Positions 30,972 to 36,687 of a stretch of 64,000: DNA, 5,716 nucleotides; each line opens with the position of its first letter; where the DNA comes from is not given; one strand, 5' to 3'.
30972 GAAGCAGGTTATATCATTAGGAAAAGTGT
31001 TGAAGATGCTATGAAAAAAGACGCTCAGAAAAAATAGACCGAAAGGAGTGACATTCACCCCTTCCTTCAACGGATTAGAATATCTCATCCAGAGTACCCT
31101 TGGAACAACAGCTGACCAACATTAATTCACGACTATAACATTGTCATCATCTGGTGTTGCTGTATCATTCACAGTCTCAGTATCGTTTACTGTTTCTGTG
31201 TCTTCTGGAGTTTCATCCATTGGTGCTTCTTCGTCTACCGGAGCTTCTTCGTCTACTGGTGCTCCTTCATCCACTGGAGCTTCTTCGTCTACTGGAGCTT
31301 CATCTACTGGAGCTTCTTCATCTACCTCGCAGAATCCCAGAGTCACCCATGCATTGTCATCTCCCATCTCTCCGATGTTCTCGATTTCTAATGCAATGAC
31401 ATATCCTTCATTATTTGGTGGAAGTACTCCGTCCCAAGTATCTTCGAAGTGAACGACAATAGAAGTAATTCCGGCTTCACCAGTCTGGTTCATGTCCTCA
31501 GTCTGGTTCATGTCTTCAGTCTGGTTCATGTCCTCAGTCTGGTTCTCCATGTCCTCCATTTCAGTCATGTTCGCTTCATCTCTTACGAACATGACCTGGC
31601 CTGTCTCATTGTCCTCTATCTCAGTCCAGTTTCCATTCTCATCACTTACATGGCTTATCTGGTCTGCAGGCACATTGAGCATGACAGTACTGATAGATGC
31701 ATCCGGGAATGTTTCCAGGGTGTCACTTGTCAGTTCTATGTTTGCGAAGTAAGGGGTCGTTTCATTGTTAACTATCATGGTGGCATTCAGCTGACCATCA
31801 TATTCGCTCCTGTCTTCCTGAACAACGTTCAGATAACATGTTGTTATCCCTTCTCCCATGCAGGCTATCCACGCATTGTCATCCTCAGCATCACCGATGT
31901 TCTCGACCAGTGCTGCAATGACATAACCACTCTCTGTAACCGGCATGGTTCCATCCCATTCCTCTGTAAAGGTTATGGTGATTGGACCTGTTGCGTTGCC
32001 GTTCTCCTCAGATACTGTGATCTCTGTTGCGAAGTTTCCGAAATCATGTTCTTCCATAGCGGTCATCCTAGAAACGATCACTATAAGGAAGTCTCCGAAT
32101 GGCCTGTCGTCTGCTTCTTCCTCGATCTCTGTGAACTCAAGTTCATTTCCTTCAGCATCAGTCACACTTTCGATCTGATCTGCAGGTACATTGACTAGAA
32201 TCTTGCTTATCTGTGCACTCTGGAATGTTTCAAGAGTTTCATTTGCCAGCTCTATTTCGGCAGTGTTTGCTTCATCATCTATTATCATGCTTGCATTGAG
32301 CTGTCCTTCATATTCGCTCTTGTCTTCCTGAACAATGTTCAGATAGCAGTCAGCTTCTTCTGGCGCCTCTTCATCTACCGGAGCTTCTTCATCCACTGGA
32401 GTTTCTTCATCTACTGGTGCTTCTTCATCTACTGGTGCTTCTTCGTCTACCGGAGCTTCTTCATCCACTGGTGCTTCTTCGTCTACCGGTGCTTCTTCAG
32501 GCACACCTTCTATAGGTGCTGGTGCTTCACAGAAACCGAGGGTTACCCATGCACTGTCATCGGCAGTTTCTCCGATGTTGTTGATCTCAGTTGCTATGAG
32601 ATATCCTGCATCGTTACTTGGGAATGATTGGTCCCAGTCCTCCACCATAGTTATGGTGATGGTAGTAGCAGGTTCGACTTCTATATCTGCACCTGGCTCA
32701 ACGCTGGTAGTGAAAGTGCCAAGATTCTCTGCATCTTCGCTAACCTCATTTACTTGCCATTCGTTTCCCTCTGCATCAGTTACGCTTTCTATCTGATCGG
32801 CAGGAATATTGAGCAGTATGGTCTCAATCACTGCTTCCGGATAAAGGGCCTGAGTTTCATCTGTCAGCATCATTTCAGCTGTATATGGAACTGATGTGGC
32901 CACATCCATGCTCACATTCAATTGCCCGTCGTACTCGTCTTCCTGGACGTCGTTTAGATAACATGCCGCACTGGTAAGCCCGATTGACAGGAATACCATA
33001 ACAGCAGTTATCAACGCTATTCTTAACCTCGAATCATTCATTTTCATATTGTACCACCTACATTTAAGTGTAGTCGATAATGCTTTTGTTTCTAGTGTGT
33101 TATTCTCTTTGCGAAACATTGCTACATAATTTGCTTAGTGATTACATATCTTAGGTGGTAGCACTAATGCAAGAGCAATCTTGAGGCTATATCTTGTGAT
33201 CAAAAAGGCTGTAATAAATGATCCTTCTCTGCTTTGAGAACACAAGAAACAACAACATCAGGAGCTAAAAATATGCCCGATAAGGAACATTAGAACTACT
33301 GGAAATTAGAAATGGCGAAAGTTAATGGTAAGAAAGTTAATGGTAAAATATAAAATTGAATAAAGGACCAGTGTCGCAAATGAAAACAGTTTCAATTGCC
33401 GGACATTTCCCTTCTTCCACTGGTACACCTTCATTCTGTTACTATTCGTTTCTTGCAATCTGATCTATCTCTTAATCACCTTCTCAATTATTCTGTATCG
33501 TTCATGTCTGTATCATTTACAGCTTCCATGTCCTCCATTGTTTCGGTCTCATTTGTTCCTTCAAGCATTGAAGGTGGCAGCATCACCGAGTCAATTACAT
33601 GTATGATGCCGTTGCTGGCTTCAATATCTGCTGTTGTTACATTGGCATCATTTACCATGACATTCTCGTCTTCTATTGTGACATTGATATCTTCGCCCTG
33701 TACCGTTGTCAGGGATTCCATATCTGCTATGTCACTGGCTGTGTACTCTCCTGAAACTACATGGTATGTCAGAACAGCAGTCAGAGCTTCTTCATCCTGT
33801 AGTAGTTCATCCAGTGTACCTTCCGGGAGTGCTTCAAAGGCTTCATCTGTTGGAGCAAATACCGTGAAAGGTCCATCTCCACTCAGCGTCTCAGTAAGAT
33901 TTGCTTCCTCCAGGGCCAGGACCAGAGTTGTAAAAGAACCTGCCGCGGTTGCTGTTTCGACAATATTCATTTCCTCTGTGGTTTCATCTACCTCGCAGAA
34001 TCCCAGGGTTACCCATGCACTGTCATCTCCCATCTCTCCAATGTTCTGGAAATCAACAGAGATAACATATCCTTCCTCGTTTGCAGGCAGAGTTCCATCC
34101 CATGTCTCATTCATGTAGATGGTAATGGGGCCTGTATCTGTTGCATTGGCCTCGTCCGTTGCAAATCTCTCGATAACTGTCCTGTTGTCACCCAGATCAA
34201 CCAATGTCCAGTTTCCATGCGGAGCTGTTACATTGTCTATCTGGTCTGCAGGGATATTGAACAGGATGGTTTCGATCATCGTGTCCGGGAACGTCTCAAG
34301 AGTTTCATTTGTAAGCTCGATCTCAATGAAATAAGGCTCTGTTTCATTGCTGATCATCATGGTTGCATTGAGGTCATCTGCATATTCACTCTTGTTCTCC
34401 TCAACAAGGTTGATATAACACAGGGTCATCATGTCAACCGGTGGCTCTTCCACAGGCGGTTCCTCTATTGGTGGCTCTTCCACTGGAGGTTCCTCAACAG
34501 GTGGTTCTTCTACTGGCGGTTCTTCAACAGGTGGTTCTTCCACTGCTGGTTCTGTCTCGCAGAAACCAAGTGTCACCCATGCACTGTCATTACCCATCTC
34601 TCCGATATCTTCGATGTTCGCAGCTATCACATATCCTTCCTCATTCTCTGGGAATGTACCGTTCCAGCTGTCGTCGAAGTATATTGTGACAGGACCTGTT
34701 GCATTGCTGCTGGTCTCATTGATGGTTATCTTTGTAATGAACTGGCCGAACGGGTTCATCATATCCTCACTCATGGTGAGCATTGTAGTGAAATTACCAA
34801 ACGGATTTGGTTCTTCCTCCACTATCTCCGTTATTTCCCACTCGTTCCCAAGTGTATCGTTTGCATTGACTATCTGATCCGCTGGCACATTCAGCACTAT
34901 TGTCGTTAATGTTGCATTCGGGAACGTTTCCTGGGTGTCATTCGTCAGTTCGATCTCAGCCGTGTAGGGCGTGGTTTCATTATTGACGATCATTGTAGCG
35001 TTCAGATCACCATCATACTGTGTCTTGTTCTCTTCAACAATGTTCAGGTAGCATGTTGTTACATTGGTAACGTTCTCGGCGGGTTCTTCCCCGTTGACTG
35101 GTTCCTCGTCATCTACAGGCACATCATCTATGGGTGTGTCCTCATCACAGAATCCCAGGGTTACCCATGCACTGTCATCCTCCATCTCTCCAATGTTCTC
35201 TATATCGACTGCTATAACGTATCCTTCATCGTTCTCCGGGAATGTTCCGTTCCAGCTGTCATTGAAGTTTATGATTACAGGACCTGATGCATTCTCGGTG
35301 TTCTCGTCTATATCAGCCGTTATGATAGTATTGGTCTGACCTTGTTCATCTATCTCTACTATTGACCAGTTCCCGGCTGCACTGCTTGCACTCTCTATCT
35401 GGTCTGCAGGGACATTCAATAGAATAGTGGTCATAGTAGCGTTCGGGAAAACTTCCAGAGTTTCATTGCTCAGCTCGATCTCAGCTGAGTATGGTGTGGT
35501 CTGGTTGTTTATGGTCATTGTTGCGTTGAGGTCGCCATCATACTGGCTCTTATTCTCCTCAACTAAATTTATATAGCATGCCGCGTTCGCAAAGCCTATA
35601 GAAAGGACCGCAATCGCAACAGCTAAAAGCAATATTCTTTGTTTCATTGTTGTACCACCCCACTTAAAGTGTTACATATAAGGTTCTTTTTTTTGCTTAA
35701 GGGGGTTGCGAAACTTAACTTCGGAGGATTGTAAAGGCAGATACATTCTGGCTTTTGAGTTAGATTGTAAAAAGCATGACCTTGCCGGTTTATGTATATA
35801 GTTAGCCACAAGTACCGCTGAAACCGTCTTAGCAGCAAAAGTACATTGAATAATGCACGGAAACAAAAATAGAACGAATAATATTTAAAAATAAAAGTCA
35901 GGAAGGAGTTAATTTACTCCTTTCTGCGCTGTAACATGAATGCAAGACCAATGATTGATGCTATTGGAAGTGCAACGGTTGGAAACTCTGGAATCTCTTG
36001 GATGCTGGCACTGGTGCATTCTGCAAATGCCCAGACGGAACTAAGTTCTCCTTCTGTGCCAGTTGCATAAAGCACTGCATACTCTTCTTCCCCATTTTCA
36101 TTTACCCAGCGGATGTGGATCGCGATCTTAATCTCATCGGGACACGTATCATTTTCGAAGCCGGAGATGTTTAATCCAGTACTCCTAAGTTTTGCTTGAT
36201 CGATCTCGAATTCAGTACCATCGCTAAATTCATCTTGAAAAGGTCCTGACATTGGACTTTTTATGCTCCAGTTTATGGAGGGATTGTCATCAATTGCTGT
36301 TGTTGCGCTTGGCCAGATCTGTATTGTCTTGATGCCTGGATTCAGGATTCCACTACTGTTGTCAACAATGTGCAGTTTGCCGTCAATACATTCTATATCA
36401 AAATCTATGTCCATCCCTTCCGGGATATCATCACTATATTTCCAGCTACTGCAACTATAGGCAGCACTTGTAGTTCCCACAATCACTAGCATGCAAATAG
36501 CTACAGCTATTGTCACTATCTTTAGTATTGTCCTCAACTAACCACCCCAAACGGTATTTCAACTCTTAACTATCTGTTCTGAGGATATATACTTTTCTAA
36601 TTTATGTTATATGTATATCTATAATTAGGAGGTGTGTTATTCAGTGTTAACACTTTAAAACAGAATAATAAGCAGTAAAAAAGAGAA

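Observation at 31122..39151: Six-gene surface-protein locus built from about 10 copies of one unrecognised domain, mixing PEF-CTERM-anchored and anchorless members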

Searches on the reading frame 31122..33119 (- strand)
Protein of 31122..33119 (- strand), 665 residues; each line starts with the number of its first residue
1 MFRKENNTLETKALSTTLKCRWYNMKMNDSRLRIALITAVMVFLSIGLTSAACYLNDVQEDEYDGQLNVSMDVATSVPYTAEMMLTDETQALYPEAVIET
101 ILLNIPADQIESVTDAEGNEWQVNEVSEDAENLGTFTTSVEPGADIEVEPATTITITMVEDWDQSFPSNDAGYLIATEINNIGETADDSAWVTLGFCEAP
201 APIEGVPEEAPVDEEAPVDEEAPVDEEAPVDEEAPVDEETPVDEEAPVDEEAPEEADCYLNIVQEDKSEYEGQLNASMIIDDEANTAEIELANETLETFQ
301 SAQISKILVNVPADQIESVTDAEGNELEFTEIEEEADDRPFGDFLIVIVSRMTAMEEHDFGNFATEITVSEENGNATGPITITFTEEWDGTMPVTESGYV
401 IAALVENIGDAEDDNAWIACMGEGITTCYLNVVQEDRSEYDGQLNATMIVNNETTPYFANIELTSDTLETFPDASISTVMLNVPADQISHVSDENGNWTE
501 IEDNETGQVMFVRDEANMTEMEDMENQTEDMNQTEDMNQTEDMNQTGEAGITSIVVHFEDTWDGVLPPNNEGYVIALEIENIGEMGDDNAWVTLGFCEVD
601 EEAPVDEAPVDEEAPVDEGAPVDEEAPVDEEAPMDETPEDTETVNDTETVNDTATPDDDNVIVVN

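Call 3: search_protein_families(library=pfam, proteins=[window:31122-33119:-], max_evalue=1)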
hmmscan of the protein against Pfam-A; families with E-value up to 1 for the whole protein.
window:31122-33119:- (665 aa): 2 families
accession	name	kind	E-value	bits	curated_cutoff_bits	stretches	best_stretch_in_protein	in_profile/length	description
PF10511.15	Cementoin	-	4.2e-05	23.5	27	2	211-236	1-26/30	Trappin protein transglutaminase binding domain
PF10448.14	POC3_POC4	-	0.079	13.4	22.1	0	362-452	20-87/142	20S proteasome chaperone assembly proteins 3 and 4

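Call 4: search_protein_families(library=ncbifam, proteins=[window:31122-33119:-], max_evalue=1)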
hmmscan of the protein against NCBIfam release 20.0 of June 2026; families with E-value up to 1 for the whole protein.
window:31122-33119:- (665 aa): 0 families

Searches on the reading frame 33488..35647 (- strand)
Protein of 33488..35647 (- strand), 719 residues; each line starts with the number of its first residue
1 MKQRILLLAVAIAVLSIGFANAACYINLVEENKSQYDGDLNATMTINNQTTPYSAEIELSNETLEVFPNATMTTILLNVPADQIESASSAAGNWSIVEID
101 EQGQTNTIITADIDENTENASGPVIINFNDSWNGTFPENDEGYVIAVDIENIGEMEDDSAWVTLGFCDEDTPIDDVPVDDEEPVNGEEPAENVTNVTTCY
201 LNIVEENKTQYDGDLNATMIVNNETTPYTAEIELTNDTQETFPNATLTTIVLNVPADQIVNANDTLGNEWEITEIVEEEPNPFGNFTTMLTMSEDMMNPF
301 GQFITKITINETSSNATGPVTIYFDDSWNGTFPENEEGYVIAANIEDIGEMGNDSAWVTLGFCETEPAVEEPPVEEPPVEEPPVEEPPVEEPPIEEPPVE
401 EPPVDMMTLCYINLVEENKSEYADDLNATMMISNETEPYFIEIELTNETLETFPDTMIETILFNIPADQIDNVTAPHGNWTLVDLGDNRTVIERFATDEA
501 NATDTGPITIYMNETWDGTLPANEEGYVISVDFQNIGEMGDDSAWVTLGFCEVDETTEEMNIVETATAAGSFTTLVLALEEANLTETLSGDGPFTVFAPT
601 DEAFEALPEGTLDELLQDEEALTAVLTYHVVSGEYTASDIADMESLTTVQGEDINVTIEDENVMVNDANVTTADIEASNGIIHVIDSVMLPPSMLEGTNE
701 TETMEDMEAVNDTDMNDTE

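Call 3: search_protein_families(library=pfam, proteins=[window:33488-35647:-], max_evalue=1)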
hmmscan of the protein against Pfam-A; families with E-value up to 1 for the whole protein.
window:33488-35647:- (719 aa): 6 families
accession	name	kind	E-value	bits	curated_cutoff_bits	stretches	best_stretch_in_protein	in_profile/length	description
PF02469.27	Fasciclin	-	1.5e-42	145.1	22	1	571-691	2-123/123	Fasciclin domain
PF02095.21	Extensin_1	-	4.7e-09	36.7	105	1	367-404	4-46/171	Extensin-like protein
PF15793.11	SHLD2_C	-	0.051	13.5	27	0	454-483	92-121/166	Shieldin complex subunit 2, C-terminal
PF15363.11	BTBD8_C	-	0.092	13.5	27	0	85-100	28-43/46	BTB/POZ domain-containing protein 8, C-terminal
PF01102.23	Glycophorin_A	-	0.1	13.3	30.1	0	217-257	30-70/114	Glycophorin A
PF07657.19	MNNL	-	0.13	12.2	22.5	0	114-136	79-101/157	N terminus of Notch ligand C2-like domain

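Call 4: search_protein_families(library=ncbifam, proteins=[window:33488-35647:-], max_evalue=1)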
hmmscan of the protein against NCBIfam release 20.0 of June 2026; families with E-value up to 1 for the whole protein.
window:33488-35647:- (719 aa): 1 family
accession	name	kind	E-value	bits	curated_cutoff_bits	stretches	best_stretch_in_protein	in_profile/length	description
NF004350.0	PRK05731.1-1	equivalog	0.039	12.8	441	1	341-370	69-96/325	thiamine-phosphate kinase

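Call 12: find_homologous_proteins(query=window:33488-35647:-, region=1-560)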
Query window:33488-35647:-, residues 1-560 (560 aa): 131 proteins with E <= 0.001 among 8000 candidates; the best 120 are listed.
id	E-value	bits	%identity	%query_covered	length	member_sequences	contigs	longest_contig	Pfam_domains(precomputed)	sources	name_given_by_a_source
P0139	0.0e+0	1145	94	100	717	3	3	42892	PF02469.28,PF02095.22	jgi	jgi:uncharacterized surface protein with fasciclin (FAS1) repeats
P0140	0.0e+0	1116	91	100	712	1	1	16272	PF02469.28,PF02095.22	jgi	jgi:uncharacterized surface protein with fasciclin (FAS1) repeats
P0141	0.0e+0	1089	89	100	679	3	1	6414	PF00127.27,PF13473.13,PF02095.22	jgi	jgi:plastocyanin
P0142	0.0e+0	1064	88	100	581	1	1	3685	PF02095.22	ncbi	-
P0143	2.4e-286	969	80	100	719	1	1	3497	PF02469.28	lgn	-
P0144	1.2e-280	950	80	100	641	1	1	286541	-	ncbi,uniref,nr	ncbi:hypothetical protein [Methanolobus sp.]|uniref:hypothetical protein n=1 Tax=Methanolobus sp. Ta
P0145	4.8e-277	938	77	99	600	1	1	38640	-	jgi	-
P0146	1.8e-254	864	69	100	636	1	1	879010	-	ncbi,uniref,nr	ncbi:hypothetical protein [Methanolobus chelungpuianus]|uniref:Uncharacterized protein n=1 Tax=Metha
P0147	3.6e-254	863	73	100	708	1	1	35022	PF02469.28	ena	-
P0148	1.0e-252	858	73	100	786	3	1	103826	PF02469.28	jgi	jgi:uncharacterized surface protein with fasciclin (FAS1) repeats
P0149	1.5e-249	848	72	100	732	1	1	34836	PF02469.28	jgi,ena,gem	-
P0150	3.4e-249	846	72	100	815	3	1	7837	PF02469.28,PF00127.27,PF13473.13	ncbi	-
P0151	2.7e-247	840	72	100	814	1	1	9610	PF02469.28,PF00127.27,PF13473.13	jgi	jgi:uncharacterized surface protein with fasciclin (FAS1) repeats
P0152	5.4e-199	681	73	79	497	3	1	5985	-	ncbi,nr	ncbi:MAG: hypothetical protein PWP63_2293, partial [Methanolobus sp.]|nr:hypothetical protein [Metha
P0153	1.3e-172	594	76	65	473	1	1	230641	-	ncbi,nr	ncbi:MAG: hypothetical protein PWP14_516, partial [Methanolobus sp.]|nr:hypothetical protein [Methan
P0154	3.3e-152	526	52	68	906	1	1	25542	-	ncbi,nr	ncbi:MAG: hypothetical protein SCH66_07230 [Methanolobus sp.]|nr:hypothetical protein [Methanolobus 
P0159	1.6e-93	333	46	65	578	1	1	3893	PF01814.29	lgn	-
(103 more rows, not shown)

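Call 65: search_protein_families(library=pfam, proteins=[P0154, P0149, P0159], max_evalue=0.001)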
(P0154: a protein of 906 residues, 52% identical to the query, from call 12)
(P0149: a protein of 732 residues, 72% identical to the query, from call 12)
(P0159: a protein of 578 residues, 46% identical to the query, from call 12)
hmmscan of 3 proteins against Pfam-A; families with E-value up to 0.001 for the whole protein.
P0154 (906 aa): 0 families

P0149 (732 aa): 1 family
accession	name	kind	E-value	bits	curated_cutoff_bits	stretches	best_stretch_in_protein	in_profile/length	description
PF02469.27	Fasciclin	-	2.7e-43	147.5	22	1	594-714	2-123/123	Fasciclin domain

P0159 (578 aa): 1 family
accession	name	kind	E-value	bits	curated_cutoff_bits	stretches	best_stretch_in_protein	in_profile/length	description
PF01814.28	Hemerythrin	-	6.9e-13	49.6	25.3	1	434-542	5-127/127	Hemerythrin HHE cation binding domain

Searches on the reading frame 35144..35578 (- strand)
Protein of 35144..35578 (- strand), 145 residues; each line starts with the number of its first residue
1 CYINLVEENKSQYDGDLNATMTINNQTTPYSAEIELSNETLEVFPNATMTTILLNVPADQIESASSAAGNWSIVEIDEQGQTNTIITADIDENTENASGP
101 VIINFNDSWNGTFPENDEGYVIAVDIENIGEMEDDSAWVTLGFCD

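Call 18: find_related_loci(query=A1, collection=genome_contigs, flank=10000)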
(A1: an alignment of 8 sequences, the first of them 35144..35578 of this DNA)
Query A1 (145 aa) in genome_contigs; peptide patterns used: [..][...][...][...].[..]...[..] (x = any residue, [..] = any of these).
39 stretches matched a pattern; 9 encode a relative of the query (tblastn E <= 1e-3); 8 distinct loci.
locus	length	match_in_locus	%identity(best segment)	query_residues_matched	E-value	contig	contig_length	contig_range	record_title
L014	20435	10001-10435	90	1-145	9e-84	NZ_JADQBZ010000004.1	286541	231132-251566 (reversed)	MAG: Methanolobus sp. isolate Soudan_28 NODE_16_length_286541_cov_46.755953, whole genome shotgun sequence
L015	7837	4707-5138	83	1-145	3e-77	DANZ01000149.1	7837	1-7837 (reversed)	MAG TPA_asm: Methanolobus sp. UBA474 UBA474_contig_61457, whole genome shotgun sequence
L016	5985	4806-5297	60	1-144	4e-56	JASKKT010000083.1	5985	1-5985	MAG: Methanolobus sp. isolate DJKA59_ANT-F21_bin.26 scaffold_4280, whole genome shotgun sequence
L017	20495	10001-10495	51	1-145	7e-52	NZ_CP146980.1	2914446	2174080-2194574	Methanolobus sp. ZRKC2 chromosome, complete genome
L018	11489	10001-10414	59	1-142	2e-51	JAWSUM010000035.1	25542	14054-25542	MAG: Methanolobus sp. isolate B4G8CH4-11 NODE_501_length_25542_cov_5.986699, whole genome shotgun sequence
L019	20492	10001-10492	50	1-145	1e-48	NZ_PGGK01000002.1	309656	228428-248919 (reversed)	Methanolobus halotolerans strain SY-01 SY01_2_length_309656, whole genome shotgun sequence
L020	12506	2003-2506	48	1-145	2e-43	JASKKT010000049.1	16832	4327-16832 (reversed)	MAG: Methanolobus sp. isolate DJKA59_ANT-F21_bin.26 scaffold_891, whole genome shotgun sequence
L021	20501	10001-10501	46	1-145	1e-41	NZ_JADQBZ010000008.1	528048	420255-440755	MAG: Methanolobus sp. isolate Soudan_28 NODE_3_length_528048_cov_45.746843, whole genome shotgun sequence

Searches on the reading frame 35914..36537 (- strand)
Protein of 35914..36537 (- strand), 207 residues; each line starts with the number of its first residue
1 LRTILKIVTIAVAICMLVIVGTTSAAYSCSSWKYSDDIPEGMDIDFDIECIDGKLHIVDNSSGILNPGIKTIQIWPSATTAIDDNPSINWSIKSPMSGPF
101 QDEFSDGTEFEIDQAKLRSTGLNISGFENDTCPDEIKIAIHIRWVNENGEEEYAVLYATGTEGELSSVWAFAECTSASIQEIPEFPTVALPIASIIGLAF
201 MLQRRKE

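Call 3: search_protein_families(library=pfam, proteins=[window:35914-36537:-], max_evalue=1)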
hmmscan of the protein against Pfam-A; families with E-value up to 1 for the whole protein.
window:35914-36537:- (207 aa): 0 families

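Call 4: search_protein_families(library=ncbifam, proteins=[window:35914-36537:-], max_evalue=1)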
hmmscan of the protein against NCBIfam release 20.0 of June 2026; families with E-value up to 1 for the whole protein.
window:35914-36537:- (207 aa): 2 families
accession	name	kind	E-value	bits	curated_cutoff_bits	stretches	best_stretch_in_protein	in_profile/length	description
TIGR03024.1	arch_PEF_CTERM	domain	1.2e-08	34.9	23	1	182-206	1-25/25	PEF-CTERM sorting domain-containing protein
TIGR04296.1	PEFG-CTERM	domain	0.2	11.4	25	1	182-192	2-12/30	PEFG-CTERM sorting domain-containing protein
